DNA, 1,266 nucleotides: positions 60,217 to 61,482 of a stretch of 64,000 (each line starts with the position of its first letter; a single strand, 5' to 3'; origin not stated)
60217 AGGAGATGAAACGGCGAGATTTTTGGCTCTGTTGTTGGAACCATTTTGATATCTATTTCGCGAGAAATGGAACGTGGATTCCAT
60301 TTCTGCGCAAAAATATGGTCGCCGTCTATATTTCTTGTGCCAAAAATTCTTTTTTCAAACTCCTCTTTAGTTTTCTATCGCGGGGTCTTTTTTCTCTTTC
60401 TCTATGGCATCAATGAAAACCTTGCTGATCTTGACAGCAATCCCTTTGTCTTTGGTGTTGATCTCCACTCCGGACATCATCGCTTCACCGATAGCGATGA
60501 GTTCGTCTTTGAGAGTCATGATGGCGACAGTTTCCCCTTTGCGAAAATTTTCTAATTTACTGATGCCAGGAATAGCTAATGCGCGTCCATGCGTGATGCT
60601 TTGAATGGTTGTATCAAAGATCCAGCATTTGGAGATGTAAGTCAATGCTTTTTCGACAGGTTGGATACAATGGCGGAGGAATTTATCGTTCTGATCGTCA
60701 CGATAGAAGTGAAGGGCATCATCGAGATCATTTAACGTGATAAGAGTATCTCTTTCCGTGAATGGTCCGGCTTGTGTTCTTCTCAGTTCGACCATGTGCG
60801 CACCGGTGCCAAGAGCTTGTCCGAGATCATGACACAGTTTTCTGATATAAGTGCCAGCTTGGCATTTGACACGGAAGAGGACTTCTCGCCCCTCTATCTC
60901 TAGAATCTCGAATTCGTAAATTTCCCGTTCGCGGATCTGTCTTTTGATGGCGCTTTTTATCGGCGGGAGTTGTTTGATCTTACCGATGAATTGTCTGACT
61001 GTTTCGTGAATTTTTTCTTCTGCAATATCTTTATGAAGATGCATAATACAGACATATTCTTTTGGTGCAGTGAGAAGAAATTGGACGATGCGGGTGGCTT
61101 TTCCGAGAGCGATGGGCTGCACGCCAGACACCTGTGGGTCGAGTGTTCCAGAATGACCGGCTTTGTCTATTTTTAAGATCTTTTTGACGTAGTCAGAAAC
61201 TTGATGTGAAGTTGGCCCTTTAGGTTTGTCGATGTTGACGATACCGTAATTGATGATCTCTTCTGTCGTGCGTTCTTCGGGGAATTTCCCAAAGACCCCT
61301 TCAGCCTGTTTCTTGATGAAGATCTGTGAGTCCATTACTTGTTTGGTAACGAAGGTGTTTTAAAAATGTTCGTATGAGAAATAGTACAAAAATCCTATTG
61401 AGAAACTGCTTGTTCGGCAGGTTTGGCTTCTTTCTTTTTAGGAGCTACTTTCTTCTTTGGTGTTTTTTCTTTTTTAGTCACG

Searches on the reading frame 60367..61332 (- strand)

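Call 44: search_protein_families(library=pfam, proteins=[window:60367-61332:-], max_evalue=0.001)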
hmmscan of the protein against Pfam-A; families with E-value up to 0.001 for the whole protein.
window:60367-61332:- (321 aa): 5 families
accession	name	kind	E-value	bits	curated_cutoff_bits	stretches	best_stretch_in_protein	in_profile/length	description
PF01509.24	TruB_N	-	3.1e-30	106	27.3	1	50-163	1-149/149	TruB family pseudouridylate synthase (N terminal domain)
PF16198.10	TruB_C_2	-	3.5e-26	91.6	29.3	1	164-230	1-65/66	tRNA pseudouridylate synthase B C-terminal domain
PF01472.26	PUA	-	1.1e-16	61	24.8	1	237-305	4-73/74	PUA domain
PF08068.17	DKCLD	-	2e-10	41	27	1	14-45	26-57/58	DKCLD (NUC011) domain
PF21238.2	Pus10_C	-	3.9e-09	36.9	27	1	67-169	100-205/232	Pus10, C-terminal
